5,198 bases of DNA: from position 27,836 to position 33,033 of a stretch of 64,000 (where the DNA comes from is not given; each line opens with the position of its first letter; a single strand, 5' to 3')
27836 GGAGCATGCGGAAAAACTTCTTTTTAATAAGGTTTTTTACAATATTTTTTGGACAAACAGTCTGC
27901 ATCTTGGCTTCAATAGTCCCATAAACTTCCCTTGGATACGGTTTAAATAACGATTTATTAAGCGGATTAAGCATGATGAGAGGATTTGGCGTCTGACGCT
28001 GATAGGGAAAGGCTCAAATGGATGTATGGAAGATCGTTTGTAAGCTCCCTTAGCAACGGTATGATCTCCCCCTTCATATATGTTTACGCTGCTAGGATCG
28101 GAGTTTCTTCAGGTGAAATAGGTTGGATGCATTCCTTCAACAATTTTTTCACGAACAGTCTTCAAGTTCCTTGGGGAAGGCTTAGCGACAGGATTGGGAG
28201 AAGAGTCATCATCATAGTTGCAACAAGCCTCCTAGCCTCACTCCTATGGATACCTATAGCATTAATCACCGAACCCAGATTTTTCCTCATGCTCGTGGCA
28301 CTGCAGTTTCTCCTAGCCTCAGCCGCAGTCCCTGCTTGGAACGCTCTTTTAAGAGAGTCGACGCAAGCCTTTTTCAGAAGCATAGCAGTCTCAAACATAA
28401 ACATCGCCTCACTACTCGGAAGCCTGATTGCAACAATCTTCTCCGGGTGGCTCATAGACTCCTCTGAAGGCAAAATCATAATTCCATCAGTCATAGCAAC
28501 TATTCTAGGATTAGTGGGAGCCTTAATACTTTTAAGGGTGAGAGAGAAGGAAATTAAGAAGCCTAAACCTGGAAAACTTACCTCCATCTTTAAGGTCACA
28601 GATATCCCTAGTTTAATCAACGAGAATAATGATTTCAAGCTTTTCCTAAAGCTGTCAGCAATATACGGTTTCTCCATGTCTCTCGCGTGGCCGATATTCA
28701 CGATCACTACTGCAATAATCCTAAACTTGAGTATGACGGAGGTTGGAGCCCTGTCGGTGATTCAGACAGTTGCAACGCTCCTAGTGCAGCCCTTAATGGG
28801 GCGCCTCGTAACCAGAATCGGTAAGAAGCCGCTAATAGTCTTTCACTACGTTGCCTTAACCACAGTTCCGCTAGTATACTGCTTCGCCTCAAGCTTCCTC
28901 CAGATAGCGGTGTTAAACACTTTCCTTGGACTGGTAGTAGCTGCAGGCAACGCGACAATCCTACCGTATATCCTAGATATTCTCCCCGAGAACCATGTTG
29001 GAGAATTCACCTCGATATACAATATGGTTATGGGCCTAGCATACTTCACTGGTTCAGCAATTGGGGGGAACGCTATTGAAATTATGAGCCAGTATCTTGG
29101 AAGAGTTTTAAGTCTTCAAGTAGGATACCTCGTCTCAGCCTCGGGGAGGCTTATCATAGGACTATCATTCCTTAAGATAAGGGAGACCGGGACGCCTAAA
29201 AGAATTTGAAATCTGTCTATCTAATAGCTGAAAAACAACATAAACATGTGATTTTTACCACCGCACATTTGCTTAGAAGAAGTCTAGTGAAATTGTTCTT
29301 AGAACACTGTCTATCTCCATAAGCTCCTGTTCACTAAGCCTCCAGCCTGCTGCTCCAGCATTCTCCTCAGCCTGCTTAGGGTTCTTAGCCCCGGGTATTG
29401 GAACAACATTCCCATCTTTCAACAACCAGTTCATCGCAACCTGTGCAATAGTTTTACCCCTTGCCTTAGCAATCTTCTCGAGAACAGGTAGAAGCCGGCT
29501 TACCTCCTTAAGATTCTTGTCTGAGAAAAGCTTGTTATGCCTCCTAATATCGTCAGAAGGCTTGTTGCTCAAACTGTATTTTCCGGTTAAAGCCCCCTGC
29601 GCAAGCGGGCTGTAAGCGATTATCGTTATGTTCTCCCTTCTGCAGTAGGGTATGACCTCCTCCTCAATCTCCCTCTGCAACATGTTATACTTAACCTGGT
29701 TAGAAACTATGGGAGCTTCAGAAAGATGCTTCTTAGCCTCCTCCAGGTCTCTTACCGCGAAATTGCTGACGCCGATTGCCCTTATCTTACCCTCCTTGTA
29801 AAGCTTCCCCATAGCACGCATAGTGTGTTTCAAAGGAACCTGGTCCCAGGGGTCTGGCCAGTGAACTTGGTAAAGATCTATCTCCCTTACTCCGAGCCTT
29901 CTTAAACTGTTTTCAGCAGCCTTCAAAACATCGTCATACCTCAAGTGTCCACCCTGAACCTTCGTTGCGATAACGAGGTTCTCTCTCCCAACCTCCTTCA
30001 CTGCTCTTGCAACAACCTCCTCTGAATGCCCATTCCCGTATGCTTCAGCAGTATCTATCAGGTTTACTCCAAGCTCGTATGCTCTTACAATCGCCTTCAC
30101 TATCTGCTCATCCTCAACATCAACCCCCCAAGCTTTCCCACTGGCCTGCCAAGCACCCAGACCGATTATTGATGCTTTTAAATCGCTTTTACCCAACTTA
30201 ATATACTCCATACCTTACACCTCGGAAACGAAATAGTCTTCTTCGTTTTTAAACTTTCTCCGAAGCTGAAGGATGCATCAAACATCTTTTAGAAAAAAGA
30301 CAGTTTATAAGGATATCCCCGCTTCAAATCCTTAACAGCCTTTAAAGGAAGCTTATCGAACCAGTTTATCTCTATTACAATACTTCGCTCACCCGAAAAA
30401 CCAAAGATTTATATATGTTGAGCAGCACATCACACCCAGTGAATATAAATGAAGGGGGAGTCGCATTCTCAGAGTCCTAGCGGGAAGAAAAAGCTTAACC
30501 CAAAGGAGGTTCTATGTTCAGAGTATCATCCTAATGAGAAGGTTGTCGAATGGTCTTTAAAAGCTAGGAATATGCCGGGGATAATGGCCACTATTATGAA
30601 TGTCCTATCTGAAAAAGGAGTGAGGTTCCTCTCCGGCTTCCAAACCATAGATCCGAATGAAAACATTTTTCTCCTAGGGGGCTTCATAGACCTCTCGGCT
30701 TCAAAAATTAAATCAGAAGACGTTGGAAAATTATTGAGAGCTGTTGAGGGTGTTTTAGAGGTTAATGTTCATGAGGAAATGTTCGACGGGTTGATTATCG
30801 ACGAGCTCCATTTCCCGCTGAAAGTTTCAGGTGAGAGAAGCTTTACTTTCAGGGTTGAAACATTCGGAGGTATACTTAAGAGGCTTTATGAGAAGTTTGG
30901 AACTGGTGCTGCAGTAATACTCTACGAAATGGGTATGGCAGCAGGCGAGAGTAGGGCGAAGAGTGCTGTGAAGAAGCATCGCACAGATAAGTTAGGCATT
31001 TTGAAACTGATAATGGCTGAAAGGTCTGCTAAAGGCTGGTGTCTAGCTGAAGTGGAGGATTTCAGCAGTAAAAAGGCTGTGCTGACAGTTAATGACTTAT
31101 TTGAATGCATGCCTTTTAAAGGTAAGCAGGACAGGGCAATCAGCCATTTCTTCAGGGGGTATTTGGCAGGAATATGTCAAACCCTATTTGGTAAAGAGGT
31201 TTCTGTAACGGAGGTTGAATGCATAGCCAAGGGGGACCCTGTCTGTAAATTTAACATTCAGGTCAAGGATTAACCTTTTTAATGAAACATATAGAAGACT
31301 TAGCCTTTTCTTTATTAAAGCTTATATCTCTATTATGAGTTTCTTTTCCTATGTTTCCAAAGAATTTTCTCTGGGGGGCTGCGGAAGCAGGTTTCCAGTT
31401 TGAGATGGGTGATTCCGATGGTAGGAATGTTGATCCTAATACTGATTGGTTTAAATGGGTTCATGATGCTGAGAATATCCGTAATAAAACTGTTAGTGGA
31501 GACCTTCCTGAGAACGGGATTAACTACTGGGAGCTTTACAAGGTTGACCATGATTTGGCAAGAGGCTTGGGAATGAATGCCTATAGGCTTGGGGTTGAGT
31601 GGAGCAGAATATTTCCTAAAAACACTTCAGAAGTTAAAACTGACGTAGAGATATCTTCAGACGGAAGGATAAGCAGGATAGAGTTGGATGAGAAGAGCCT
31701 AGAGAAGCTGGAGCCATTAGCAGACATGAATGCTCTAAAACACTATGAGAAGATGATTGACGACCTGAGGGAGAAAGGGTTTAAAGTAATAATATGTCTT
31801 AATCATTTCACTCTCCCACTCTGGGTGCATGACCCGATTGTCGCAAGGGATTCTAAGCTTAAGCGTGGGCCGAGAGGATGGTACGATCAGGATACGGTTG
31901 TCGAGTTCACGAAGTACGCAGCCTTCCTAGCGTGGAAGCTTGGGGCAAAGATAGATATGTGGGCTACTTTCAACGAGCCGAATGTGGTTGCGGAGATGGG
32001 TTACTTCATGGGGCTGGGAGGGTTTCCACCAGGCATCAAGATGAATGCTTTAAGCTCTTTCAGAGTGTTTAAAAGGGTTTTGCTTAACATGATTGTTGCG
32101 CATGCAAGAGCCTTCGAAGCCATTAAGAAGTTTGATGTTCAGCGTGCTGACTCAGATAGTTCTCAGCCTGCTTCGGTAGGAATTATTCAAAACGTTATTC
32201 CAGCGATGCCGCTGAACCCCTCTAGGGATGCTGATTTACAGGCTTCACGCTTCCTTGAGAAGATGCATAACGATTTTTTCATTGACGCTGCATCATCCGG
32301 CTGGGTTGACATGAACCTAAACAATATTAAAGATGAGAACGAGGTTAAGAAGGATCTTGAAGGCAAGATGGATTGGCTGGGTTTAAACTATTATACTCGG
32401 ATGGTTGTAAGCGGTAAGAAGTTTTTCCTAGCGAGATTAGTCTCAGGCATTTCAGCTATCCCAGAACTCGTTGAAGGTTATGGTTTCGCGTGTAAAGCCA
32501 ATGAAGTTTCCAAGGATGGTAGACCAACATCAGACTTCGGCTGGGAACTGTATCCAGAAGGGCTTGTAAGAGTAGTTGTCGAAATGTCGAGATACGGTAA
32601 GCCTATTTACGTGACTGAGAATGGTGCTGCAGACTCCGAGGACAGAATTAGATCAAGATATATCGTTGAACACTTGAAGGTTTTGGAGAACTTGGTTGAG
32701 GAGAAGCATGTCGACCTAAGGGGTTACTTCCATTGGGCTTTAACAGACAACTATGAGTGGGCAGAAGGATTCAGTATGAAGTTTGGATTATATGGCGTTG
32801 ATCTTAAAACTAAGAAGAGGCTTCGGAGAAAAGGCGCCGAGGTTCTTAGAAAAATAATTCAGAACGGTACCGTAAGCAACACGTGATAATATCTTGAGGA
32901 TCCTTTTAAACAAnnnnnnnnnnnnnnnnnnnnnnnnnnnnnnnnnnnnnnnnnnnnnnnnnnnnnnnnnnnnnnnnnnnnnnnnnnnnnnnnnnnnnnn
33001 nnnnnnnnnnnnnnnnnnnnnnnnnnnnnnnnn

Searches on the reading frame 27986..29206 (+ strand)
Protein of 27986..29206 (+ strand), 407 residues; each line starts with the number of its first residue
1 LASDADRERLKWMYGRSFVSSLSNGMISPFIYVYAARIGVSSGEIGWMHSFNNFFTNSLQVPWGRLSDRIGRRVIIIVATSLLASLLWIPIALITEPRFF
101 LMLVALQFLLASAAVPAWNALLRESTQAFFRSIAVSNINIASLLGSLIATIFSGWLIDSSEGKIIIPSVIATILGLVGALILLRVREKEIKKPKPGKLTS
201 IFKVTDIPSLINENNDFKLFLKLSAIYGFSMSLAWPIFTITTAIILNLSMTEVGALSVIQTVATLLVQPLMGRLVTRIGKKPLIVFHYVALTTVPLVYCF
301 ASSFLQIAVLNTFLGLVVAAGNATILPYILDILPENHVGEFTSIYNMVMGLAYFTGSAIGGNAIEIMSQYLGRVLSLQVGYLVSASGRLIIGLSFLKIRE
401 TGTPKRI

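Call 49: search_protein_families(library=pfam, proteins=[window:27986-29206:+], max_evalue=0.00001)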
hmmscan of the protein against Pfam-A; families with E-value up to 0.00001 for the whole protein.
window:27986-29206:+ (407 aa): 3 families
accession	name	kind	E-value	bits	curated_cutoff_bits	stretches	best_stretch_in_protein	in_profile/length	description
PF07690.21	MFS_1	-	4.9e-43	147.8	33.4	2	17-198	5-187/347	Major Facilitator Superfamily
PF12832.13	MFS_1_like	-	6.3e-15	55.5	25.2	1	23-368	14-366/373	MFS_1 like family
PF01306.25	LacY_symp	-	4.1e-07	29.6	24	1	212-337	4-137/413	LacY proton/sugar symporter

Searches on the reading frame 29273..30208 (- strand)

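Call 49: search_protein_families(library=pfam, proteins=[window:29273-30208:-], max_evalue=0.00001)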
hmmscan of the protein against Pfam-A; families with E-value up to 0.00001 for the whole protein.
window:29273-30208:- (311 aa): 1 family
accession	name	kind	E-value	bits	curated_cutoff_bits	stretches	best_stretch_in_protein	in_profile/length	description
PF00248.27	Aldo_ket_red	-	4.6e-83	279.1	24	1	15-303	2-290/291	Aldo/keto reductase family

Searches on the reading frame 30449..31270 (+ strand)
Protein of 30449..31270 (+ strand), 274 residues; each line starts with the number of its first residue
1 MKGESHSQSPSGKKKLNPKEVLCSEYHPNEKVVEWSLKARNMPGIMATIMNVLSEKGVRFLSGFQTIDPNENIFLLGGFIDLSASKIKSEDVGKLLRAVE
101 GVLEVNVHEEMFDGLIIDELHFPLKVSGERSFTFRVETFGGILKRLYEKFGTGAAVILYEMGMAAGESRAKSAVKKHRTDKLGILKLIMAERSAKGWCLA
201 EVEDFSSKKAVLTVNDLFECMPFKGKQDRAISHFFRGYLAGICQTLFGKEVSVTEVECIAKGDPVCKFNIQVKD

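Call 49: search_protein_families(library=pfam, proteins=[window:30449-31270:+], max_evalue=0.00001)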
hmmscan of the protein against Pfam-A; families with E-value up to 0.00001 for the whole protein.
window:30449-31270:+ (274 aa): 1 family
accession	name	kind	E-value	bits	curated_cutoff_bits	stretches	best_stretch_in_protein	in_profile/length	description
PF02830.23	V4R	-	7.1e-12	45.7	31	1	217-270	5-60/62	V4R domain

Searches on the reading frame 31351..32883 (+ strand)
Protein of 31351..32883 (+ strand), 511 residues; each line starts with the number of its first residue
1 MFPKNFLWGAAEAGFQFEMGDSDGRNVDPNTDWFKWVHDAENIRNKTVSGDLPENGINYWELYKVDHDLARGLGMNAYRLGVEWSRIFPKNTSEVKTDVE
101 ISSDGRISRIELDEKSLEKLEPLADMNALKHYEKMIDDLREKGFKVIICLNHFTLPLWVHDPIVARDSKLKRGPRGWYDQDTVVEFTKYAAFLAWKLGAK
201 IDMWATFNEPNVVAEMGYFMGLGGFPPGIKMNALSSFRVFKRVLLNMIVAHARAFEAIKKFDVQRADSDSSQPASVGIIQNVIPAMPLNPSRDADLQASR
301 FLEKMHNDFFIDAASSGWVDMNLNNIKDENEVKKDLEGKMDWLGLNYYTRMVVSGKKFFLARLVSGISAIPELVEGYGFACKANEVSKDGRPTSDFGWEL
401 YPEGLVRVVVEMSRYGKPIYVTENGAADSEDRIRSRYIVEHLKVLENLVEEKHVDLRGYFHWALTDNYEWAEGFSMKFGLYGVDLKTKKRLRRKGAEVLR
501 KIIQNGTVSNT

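Call 49: search_protein_families(library=pfam, proteins=[window:31351-32883:+], max_evalue=0.00001)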
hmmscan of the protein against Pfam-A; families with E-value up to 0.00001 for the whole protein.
window:31351-32883:+ (511 aa): 1 family
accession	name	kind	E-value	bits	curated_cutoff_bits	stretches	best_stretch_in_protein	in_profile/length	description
PF00232.24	Glyco_hydro_1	-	1.8e-76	257.9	22.6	2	127-505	95-450/453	Glycosyl hydrolase family 1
